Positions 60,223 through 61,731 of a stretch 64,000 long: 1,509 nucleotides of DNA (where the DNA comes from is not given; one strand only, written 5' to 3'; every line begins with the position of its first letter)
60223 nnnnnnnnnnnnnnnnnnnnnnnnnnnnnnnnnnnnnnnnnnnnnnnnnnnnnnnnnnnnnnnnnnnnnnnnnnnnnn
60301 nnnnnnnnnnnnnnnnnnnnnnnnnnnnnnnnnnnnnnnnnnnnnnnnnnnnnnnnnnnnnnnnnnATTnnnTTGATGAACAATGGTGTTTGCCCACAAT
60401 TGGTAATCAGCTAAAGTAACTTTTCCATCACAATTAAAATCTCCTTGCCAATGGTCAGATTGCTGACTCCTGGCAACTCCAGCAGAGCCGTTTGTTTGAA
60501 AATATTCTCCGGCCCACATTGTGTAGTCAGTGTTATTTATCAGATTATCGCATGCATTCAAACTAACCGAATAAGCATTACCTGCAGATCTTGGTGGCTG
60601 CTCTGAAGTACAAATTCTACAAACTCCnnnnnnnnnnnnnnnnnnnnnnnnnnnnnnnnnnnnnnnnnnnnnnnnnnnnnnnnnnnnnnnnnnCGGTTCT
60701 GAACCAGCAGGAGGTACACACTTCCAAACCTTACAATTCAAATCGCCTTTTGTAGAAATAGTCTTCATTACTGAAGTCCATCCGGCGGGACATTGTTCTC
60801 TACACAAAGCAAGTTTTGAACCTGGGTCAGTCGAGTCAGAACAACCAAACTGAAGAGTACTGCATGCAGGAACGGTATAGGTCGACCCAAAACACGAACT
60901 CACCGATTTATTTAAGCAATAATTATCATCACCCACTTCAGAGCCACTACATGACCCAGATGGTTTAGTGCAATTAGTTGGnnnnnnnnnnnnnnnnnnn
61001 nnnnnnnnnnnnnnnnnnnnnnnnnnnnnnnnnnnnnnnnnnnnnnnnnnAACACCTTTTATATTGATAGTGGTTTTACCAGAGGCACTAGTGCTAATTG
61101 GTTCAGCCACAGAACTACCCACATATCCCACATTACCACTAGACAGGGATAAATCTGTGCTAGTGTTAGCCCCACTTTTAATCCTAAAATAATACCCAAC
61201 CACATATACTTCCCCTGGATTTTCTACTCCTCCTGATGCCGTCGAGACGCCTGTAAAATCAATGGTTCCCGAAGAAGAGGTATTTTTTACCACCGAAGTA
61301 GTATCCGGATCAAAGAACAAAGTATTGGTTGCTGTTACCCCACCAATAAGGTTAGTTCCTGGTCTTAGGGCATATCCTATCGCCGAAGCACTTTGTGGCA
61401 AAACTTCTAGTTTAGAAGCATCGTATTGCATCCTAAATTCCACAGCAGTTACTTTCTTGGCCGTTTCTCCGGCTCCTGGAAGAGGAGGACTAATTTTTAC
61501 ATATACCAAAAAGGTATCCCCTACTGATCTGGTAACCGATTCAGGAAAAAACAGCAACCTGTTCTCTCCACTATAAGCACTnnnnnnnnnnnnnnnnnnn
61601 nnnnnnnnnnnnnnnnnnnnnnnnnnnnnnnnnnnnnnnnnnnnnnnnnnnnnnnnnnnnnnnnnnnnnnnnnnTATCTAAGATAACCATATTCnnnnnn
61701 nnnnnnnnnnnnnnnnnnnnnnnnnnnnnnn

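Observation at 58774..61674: Two adjacent cohesin-domain proteins, one carrying a textbook tandem dockerin: a putative cohesin-dockerin (cellulosome-like) surface assembly system in a small-genome bacterium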

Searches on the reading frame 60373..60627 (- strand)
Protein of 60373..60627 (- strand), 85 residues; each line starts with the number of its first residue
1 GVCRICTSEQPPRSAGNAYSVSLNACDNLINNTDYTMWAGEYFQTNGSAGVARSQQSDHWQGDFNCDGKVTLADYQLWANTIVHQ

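Call 52: search_protein_families(library=pfam, proteins=[window:60373-60627:-], max_evalue=10)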
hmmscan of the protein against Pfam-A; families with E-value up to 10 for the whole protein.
seq(85 aa): 1 family
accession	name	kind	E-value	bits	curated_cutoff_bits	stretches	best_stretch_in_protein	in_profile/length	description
PF00404.24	Dockerin_1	-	0.033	14.8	22.9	1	62-81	2-21/57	Dockerin type I domain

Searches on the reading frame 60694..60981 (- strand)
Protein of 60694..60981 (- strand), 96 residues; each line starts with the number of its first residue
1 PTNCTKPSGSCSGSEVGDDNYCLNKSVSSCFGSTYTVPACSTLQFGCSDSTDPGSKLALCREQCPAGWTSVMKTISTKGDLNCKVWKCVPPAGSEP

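Call 52: search_protein_families(library=pfam, proteins=[window:60694-60981:-], max_evalue=10)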
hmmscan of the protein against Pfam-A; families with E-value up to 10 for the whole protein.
seq(96 aa): 1 family
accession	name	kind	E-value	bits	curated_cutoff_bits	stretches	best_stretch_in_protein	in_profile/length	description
PF06483.16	ChiC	-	0.15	12.4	27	1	10-52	41-83/176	Chitinase C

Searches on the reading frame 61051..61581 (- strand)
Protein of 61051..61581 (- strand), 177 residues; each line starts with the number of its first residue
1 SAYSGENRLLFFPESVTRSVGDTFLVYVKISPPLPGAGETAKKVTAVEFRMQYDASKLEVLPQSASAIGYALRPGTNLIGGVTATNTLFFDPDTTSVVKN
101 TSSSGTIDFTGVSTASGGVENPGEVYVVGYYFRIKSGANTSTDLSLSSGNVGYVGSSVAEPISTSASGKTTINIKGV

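Call 39: search_solved_structures(query=A5, max_evalue=1, show_alignments=2)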
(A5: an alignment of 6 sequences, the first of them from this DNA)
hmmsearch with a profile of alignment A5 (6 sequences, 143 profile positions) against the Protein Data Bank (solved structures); distinct sequences matched with E-value up to 1: 5.
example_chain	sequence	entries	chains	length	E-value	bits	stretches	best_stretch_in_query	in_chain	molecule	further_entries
5nrk_A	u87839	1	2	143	0.0048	20.1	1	37-120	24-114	Endoglucanase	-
5nrm_A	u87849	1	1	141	0.0052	20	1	37-120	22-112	Endoglucanase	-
4yxx_A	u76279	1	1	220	0.21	14.8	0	98-133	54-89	dTor_6x35L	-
5m2o_A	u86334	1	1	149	0.24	14.6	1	23-74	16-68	Putative cellulosomal scaffoldin protein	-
5aoz_A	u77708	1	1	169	0.3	14.3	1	23-74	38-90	PUTATIVE CELLULOSOMAL SCAFFOLDIN PROTEIN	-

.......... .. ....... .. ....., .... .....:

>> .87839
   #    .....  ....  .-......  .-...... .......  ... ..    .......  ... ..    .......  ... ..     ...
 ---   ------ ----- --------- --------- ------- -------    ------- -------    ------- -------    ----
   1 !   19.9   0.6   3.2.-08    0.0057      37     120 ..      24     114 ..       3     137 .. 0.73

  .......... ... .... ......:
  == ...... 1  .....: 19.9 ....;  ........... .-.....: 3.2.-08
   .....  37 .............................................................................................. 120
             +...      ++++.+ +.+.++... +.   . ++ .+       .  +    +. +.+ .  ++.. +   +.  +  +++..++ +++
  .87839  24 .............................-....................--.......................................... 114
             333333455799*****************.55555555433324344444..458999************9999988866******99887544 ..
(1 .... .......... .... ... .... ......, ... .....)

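Call 49: search_protein_representatives(alignment_id=A5)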
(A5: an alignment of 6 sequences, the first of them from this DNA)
Query: 6 sequences, 143 profile positions. Proteins with E-value up to 0.001 (for the whole library): 26; up to 1e-10: 6; up to 1e-30: 2. The best 26 are listed.
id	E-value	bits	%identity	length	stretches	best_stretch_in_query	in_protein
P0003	5.0e-64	230.9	-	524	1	1-143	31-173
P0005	1.6e-43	164.3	-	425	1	1-143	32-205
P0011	6.9e-20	87.7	-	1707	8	18-118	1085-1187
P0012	5.2e-14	68.7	-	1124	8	19-82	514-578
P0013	2.2e-12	63.4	-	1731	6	12-118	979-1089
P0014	4.6e-12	62.4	-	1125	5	17-124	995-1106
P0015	1.3e-10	57.6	-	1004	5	15-68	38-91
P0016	3.3e-07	46.6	-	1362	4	17-66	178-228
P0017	5.5e-07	45.9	-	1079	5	40-125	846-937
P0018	6.5e-07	45.7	-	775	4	16-126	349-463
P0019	2.4e-06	43.8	-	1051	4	13-97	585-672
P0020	4.6e-06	42.9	-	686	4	33-61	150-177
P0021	6.3e-06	42.5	-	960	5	40-72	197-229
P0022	1.3e-05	41.4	-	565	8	101-141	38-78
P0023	1.5e-05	41.3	-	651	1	1-113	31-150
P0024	2.2e-05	40.7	-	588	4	19-86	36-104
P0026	5.5e-05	39.4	-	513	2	31-93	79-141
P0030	1.8e-04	37.8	-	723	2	21-126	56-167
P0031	2.0e-04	37.6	-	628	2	21-85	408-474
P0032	2.6e-04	37.2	-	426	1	2-134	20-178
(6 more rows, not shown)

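Call 50: search_protein_families(library=pfam, proteins=[P0023, P0032, P0030, P0026, P0024], max_evalue=0.01)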
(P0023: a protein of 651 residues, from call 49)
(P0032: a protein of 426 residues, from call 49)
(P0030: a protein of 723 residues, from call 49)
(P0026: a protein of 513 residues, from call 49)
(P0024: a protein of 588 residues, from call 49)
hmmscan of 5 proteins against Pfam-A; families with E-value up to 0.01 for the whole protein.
P0023 (651 aa): 1 family
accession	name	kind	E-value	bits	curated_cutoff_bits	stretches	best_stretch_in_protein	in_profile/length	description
PF00404.24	Dockerin_1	-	0.0011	19.6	22.9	1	594-644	1-57/57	Dockerin type I domain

P0032 (426 aa): 2 families
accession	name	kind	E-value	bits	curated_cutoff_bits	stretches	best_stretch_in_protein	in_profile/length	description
PF13620.12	CarboxypepD_reg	-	8.8e-07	29.6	32.3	1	266-332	1-72/82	Carboxypeptidase regulatory-like domain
PF12293.13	T4BSS_DotH_IcmK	-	0.0088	15.6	25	0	49-103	62-115/238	Putative outer membrane core complex of type IVb secretion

P0030 (723 aa): 8 families
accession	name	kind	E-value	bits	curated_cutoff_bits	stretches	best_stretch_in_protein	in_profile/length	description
PF13620.12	CarboxypepD_reg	-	1.2e-09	38.8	32.3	1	569-621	4-60/82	Carboxypeptidase regulatory-like domain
PF13715.12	CarbopepD_reg_2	-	2.5e-07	31.1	32.2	1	571-631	5-67/88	CarboxypepD_reg-like domain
PF17210.9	SdrD_B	-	5.2e-05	23.8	29.7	1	573-656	18-100/112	SdrD B-like domain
PF17789.7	MG4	-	6.9e-05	23.4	24.7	0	565-608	16-63/95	Macroglobulin domain MG4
PF00041.27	fn3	-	9.2e-05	23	25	1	476-557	2-80/84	Fibronectin type III domain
PF16656.11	Pur_ac_phosph_N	-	0.00056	20.9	30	1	489-562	14-93/93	Purple acid Phosphatase, N-terminal domain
PF24025.1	Ig_DR_A0283-like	-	0.0021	18.8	27.1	1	562-615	4-62/102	DR_A0283-like, Ig-like domain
PF17870.6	Insulin_TMD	-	0.0024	18.3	33.4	1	664-695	11-44/47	Insulin receptor trans-membrane segment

P0026 (513 aa): 2 families
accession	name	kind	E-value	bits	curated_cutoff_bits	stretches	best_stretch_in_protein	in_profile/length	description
PF00963.24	Cohesin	-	2.5e-17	63.8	24.1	2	71-189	10-138/139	Cohesin domain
PF00404.24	Dockerin_1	-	0.00039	21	22.9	0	386-414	2-31/57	Dockerin type I domain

P0024 (588 aa): 1 family
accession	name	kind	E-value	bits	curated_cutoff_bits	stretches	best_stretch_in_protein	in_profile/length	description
PF00963.24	Cohesin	-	1.1e-94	314.4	24.1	4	193-324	3-139/139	Cohesin domain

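Call 51: search_protein_families(library=pfam, proteins=[P0011, P0012, P0013, P0014, P0015, P0016, P0017, P0018], max_evalue=0.01)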
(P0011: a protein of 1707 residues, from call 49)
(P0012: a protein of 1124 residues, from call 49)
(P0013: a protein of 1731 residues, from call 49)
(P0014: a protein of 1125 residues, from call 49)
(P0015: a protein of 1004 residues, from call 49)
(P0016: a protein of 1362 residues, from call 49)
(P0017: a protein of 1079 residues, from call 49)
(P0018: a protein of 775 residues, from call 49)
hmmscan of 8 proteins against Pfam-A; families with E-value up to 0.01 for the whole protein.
P0011 (1707 aa): 7 families
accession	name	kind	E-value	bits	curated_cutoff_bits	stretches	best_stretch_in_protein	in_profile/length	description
PF00963.24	Cohesin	-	2.3e-268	877.1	24.1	8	922-1058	2-139/139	Cohesin domain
PF00942.24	CBM_3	-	2.6e-31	108.3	22.4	1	747-828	1-83/83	Cellulose binding domain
PF13620.12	CarboxypepD_reg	-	3.6e-10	40.5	32.3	1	1573-1630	13-74/82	Carboxypeptidase regulatory-like domain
PF13715.12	CarbopepD_reg_2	-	7.5e-07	29.5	32.2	1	1576-1631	16-70/88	CarboxypepD_reg-like domain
PF00404.24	Dockerin_1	-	1.7e-05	25.3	22.9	1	1651-1701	6-57/57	Dockerin type I domain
PF14686.12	fn3_3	-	0.00059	20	24.4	1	1589-1630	30-72/75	Polysaccharide lyase family 4, domain II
PF17802.7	SpaA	-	0.0044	17.6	23.1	0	1577-1630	21-81/91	Prealbumin-like fold domain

P0012 (1124 aa): 4 families
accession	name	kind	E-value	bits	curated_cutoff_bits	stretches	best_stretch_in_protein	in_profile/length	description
PF00963.24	Cohesin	-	3.6e-210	688.6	24.1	7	347-481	3-139/139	Cohesin domain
PF24544.1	Ig_TPPC8_3rd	-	3.5e-06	27.8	27.8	0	836-879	72-117/138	TPPC8 third Ig-like domain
PF10633.15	NPCBM_assoc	-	0.00028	21.4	24.4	0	435-456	52-73/78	NPCBM-associated, NEW3 domain of alpha-galactosidase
PF09087.17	Cyc-maltodext_N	-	0.0044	17.8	25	0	912-951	32-71/88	Cyclomaltodextrinase, N-terminal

P0013 (1731 aa): 8 families
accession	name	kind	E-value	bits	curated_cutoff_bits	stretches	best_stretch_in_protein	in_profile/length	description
PF00963.24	Cohesin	-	9.7e-206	674.2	24.1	6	982-1119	1-139/139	Cohesin domain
PF00759.25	Glyco_hydro_9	-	8.9e-125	417.9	27.7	1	34-447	1-444/444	Glycosyl hydrolase family 9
PF00942.24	CBM_3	-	1e-30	106.4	22.4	1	810-891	1-83/83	Cellulose binding domain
PF13620.12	CarboxypepD_reg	-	1.4e-09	38.6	32.3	1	1588-1655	6-75/82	Carboxypeptidase regulatory-like domain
PF13715.12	CarbopepD_reg_2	-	1.1e-06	29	32.2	1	1590-1656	8-71/88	CarboxypepD_reg-like domain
PF00404.24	Dockerin_1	-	0.00013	22.6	22.9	1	1675-1725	6-57/57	Dockerin type I domain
PF17802.7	SpaA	-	0.00017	22.1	23.1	1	1591-1657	11-84/91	Prealbumin-like fold domain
PF14686.12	fn3_3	-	0.0078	16.4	24.4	0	1613-1654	30-72/75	Polysaccharide lyase family 4, domain II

P0014 (1125 aa): 4 families
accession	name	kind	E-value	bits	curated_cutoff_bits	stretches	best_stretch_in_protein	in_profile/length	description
PF00963.24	Cohesin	-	3.7e-156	513.6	24.1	5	658-787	2-137/139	Cohesin domain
PF00553.25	CBM_2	-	4e-49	165.6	24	2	530-622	4-97/101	Cellulose binding domain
PF13388.11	DUF4106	-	4.8e-05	23.2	27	0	476-526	202-264/431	Protein of unknown function (DUF4106)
PF00942.24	CBM_3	-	0.0063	17.3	22.4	0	533-587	8-66/83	Cellulose binding domain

P0015 (1004 aa): 4 families
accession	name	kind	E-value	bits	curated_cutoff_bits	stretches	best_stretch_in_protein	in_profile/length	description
PF00963.24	Cohesin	-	9.6e-148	486.3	24.1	5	649-776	2-137/139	Cohesin domain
PF03442.20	CBM_X2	-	2.1e-09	37.7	28.9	1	926-996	15-81/83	Carbohydrate binding domain X2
PF19078.6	Big_12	-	0.00085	19.9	27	0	208-247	3-42/102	Bacterial Ig-like domain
PF20307.4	divDNAB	-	0.0015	17.7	26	0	128-160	81-112/356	Divergent DnaB-like ATPase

P0016 (1362 aa): 6 families
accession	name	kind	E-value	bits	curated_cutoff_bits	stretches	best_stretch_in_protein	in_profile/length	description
PF00963.24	Cohesin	-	2.8e-38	131.7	24.1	4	309-398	5-103/139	Cohesin domain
PF18962.6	Por_Secre_tail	-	9.6e-08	32.6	27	1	1280-1359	3-74/75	Secretion system C-terminal sorting domain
PF22544.2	HYDIN_VesB_CFA65-like_Ig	-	3.8e-06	27.5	25.5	1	718-802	18-94/100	HYDIN/CFA65/VesB-like, Ig-like domain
PF13860.13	FlgD_ig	-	5.2e-06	26.8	27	1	1294-1349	19-75/79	FlgD Ig-like domain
PF19190.6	BACON_2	-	1.1e-05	25.7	25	1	716-795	12-83/94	Viral BACON domain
PF10029.15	DUF2271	-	0.0097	16.1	27.3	0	1310-1349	63-102/136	Predicted periplasmic protein (DUF2271)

P0017 (1079 aa): 5 families
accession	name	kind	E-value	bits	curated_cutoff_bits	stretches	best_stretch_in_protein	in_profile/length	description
PF00963.24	Cohesin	-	1.2e-166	547.6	24.1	5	13-143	2-138/139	Cohesin domain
PF00553.25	CBM_2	-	7.1e-50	168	24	2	515-610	3-99/101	Cellulose binding domain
PF25291.1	CGLA_C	-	1.4e-06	28.7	27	0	888-947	12-67/79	Lambda-carrageenase C-terminal domain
PF11720.13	Inhibitor_I78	-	0.0012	19.3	23.6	0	685-705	40-60/65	Peptidase inhibitor I78 family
PF09478.16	CBM49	-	0.0045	17.7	23.4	0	998-1062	20-77/80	Carbohydrate binding domain CBM49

P0018 (775 aa): 6 families
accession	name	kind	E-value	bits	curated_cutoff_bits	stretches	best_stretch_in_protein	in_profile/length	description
PF00963.24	Cohesin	-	4.2e-91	302.8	24.1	4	349-482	2-139/139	Cohesin domain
PF13620.12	CarboxypepD_reg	-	1e-08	35.8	32.3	1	627-696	2-71/82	Carboxypeptidase regulatory-like domain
PF13715.12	CarbopepD_reg_2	-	4.4e-06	27.1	32.2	1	628-691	2-62/88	CarboxypepD_reg-like domain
PF00404.24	Dockerin_1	-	2.2e-05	25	22.9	1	718-768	6-57/57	Dockerin type I domain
PF14686.12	fn3_3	-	0.003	17.7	24.4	0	658-685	30-57/75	Polysaccharide lyase family 4, domain II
PF23274.1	DUF7077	-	0.0068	16.6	27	0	453-498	11-56/122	Domain of unknown function (DUF7077)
